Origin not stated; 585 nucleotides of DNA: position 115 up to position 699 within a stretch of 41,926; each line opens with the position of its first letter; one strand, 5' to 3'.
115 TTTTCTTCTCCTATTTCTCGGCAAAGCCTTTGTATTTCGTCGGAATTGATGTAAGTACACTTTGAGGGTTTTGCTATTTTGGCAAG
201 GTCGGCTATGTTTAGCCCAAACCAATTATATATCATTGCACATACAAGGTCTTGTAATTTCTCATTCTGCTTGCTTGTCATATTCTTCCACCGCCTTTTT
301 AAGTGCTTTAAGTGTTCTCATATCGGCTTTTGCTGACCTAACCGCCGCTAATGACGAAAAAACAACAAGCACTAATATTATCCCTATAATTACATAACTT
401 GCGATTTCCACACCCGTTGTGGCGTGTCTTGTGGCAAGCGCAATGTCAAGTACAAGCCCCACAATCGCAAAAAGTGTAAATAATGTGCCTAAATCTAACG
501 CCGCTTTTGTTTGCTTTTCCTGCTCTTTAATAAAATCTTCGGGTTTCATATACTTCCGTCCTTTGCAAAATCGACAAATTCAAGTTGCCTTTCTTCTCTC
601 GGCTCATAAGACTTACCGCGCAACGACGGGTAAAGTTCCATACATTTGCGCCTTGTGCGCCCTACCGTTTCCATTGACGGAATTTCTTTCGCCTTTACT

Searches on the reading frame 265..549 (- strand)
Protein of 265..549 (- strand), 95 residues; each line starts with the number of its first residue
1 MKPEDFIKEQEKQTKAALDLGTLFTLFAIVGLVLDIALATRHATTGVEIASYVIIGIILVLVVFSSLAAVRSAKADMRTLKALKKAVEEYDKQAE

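Call 109: search_protein_families(library=pfam, max_evalue=1, proteins=[window:265-549:-])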
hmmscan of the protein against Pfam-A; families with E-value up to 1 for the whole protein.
seq(95 aa): 6 families
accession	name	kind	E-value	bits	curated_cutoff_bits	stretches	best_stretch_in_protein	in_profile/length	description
PF07332.16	Phage_holin_3_6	-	0.0051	17.3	28.4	1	21-87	43-115/116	Putative Actinobacterial Holin-X, holin superfamily III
PF24800.1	DUF7702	-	0.011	15.4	27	1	6-70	95-162/244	Domain of unknown function (DUF7702)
PF20814.2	CAA3_Cox_suIV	-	0.048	14.5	27.5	1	23-68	6-52/64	CAA3-type cytochrome c oxidase subunit IV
PF07856.17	Orai-1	-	0.058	13.5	25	1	7-67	9-71/173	Mediator of CRAC channel activity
PF06170.17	DUF983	-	0.089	13.6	22.6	1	15-75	21-78/85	Protein of unknown function (DUF983)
PF04995.19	CcmD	-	0.14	12.7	25.6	0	50-82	9-41/44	Heme exporter protein D (CcmD)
